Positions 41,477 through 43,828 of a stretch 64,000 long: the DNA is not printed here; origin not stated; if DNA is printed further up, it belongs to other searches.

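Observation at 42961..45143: Localized gene conversion between tandem paralogs preserving an identical catalytic-loop segment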

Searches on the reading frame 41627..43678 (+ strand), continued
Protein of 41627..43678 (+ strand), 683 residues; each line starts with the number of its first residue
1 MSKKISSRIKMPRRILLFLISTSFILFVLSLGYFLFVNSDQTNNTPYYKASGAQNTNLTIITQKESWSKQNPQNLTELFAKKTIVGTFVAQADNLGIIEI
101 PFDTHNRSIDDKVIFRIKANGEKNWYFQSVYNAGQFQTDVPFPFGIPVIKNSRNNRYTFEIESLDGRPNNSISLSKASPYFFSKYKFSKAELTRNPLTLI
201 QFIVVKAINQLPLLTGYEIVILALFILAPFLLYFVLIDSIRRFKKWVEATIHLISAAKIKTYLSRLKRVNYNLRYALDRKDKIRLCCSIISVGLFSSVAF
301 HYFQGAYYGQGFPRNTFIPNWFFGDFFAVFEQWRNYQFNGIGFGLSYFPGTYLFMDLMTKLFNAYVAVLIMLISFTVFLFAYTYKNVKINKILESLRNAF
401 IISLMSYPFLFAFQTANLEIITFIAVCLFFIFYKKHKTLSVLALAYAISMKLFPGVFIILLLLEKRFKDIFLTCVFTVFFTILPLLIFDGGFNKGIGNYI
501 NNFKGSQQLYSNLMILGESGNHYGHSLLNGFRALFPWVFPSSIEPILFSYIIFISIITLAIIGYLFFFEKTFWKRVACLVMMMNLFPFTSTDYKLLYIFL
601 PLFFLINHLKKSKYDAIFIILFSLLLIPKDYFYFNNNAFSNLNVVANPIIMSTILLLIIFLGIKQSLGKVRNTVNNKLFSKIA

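Call 38: predict_structure(alignment_id=A1)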
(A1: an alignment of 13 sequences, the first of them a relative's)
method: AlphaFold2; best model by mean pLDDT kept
length: 683 residues; sequences in the alignment: 13
mean_pLDDT: 59.9   pTM: 0.54
mean pLDDT of the five models: 59.9, 59.7, 55.9, 53.5, 50.2
residues with pLDDT >= 90: 19; 70-90: 213; 50-70: 218; < 50: 233
segments of 3 or more residues with pLDDT < 50: 1-12, 29-56, 69-73, 212-214, 243-274, 300-326, 336-346, 411-416, 511-531, 540-543, 587-595, 626-683
pLDDT, mean of each block of 10 residues (from residue 1): 34 50 50 43 35 43 65 63 84 80 80 88 86 75 77 87 81 77 72 59 59 52 55 55 43 36 38 55 70 55 44 34 42 49 48 68 71 78 80 79 64 52 80 85 85 76 88 87 63 62 59 39 41 50 51 67 71 69 52 47 56 53 48 38 39 43 40 41 38
secondary structure, 60 per line:
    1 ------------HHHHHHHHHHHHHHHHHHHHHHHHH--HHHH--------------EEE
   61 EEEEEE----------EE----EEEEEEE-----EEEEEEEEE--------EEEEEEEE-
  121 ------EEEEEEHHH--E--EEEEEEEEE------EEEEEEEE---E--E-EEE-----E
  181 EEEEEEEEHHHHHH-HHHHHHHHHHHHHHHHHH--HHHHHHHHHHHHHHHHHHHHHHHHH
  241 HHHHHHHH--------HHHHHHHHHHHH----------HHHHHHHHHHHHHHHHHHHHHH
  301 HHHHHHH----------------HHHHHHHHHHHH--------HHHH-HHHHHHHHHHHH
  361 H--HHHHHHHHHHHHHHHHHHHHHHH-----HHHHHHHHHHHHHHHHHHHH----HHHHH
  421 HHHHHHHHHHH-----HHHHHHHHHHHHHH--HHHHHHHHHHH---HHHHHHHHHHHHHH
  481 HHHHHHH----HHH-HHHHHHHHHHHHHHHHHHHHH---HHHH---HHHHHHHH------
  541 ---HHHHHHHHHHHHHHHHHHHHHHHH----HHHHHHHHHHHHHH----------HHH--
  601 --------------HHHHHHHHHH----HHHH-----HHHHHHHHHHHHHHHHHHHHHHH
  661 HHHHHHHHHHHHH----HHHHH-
elements in order (helices of 4 or more, strands of 3 or more residues): H13-37 H40-43 E58-66 E83-89 E95-103 E112-119 E127-132 E141-149 E156-163 E172-174 E180-188 H189-194 H196-213 H216-248 H257-268 H279-307 H324-335 H344-347 H349-361 H364-386 H392-411 H416-431 H437-450 H453-463 H467-487 H496-516 H520-523 H527-534 H544-567 H572-585 H615-624 H629-632 H638-673 H678-682
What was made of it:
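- On GT87 / GT-C(A) glycosyltransferases: The model is only moderate (mean pLDDT 59.9), but the tract region scores 76-88 (call 38).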

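Call 54: search_solved_structures(query=P0020, max_evalue=10, show_alignments=2)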
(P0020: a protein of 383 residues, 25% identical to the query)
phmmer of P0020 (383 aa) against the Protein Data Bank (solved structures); distinct sequences matched with E-value up to 10: 0.

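Call 61: find_encoding_contigs(protein=P0010, flank=6000, max_places=2)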
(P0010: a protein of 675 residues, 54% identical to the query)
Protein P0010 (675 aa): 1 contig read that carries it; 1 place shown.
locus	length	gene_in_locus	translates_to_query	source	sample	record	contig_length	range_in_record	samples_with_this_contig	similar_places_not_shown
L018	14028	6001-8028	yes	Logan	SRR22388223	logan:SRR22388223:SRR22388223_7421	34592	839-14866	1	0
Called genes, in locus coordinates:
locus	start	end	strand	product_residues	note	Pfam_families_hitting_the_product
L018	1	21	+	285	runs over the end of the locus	?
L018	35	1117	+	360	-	PF01761:DHQ_synthase, PF24621:DHQS_C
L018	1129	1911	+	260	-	PF03328:HpcH_HpaI (weak)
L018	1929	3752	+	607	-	PF02776:TPP_enzyme_N, PF00205:TPP_enzyme_M, PF02775:TPP_enzyme_C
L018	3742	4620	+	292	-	PF01370:Epimerase, PF04321:RmlD_sub_bind, PF16363:GDP_Man_Dehyd (faint)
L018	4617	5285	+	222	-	PF01370:Epimerase (weak), PF13561:adh_short_C2, PF00106:adh_short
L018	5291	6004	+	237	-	PF00535:Glycos_transf_2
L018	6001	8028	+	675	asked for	PF09594:GT87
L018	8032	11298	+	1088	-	PF09586:YfhO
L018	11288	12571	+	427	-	PF09594:GT87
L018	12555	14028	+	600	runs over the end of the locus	PF13231:PMT_2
